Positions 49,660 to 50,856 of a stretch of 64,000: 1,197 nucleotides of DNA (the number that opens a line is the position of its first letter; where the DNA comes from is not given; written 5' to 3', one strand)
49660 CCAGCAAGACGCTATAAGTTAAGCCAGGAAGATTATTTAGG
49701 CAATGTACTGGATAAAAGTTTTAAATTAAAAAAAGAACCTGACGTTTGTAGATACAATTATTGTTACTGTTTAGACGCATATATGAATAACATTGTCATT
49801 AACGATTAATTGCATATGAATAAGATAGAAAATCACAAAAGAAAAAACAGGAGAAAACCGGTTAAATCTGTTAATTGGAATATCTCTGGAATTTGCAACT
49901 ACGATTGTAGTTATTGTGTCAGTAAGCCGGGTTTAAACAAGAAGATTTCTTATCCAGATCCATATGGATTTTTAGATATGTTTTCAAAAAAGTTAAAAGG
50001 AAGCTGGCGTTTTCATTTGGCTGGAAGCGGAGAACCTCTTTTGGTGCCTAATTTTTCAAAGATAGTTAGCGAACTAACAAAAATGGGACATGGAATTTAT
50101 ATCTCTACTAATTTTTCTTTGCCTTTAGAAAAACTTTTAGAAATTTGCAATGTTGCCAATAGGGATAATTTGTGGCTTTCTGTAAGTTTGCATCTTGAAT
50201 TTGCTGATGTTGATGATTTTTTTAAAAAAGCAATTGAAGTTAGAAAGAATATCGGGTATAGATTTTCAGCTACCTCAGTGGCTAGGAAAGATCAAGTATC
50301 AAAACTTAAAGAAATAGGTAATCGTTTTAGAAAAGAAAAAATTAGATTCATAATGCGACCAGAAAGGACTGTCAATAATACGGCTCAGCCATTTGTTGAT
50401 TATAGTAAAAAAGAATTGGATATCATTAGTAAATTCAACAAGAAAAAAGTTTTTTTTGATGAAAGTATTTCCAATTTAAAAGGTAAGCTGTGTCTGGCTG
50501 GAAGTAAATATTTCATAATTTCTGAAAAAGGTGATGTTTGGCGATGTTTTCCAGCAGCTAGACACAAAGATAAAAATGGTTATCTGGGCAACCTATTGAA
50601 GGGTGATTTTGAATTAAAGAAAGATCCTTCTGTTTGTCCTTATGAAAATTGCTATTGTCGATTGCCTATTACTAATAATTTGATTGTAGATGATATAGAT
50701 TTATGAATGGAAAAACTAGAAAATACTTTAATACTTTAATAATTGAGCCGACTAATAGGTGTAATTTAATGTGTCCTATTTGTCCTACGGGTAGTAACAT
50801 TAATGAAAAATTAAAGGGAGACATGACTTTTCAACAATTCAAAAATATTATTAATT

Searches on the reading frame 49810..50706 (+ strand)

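Call 4: search_protein_families(library=pfam, proteins=[window:49810-50706:+], max_evalue=0.01)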
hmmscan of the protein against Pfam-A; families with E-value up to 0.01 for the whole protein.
window:49810-50706:+ (298 aa): 1 family
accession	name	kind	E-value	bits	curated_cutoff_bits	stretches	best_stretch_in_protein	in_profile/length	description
PF04055.27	Radical_SAM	-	1.2e-07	32.6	29.5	1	24-147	2-125/166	Radical SAM superfamily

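Call 5: search_protein_families(library=ncbifam, proteins=[window:49810-50706:+], max_evalue=0.01)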
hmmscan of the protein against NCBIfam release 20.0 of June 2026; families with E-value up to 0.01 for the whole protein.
window:49810-50706:+ (298 aa): 17 families
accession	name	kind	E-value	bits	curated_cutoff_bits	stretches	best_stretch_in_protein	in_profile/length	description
NF038073.1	rSAM_STM4011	subfamily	5.5e-19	68.5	200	1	29-285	12-255/278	STM4011 family radical SAM protein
NF038283.1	viperin_w_prok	equivalog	6.5e-10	38.6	180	1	19-111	2-101/281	viperin family antiviral radical SAM protein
TIGR04317.1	W_rSAM_matur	equivalog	6.1e-08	32.1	380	1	19-126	4-111/349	tungsten cofactor oxidoreductase radical SAM maturase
NF033640.1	N_Twi_rSAM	subfamily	2.9e-06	26.6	170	1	8-116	98-227/398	twitch domain-containing radical SAM protein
TIGR04055.1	rSAM_NirJ2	equivalog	1e-05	25.3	500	0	21-111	2-91/326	putative heme d1 biosynthesis radical SAM protein NirJ2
TIGR02668.1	moaA_archaeal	equivalog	1.9e-05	23.8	325.25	1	16-104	7-96/303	GTP 3',8-cyclase MoaA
TIGR03962.1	mycofact_rSAM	equivalog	2e-05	24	265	1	20-139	13-129/339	mycofactocin radical SAM maturase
TIGR04321.1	spiroSPASM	subfamily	3e-05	22.9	250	1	6-120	219-338/510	spiro-SPASM protein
TIGR02495.1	NrdG2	equivalog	0.0001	21.7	131.15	1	29-110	26-109/193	anaerobic ribonucleoside-triphosphate reductase activating protein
TIGR02666.1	moaA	equivalog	0.00038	19.5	284.05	1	25-108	16-105/336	GTP 3',8-cyclase MoaA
NF001199.0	PRK00164.2-1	equivalog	0.00059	19.1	231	1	15-104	8-98/308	GTP 3',8-cyclase MoaA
TIGR04303.1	GeoRSP_rSAM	equivalog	0.00076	19.1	400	1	20-103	6-87/325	GeoRSP system radical SAM/SPASM protein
TIGR03963.1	rSAM_QueE_Clost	equivalog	0.0016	18.2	260.1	1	29-112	29-112/219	putative 7-carboxy-7-deazaguanine synthase QueE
TIGR03974.1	rSAM_six_Cys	equivalog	0.0016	17.4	425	0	8-41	86-119/451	thioether cross-link-forming SCIFF peptide maturase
NF047865.1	rSAM_PapB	equivalog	0.002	17.4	340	0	18-95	2-84/330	PapB family radical SAM/SPASM ranthipeptide maturase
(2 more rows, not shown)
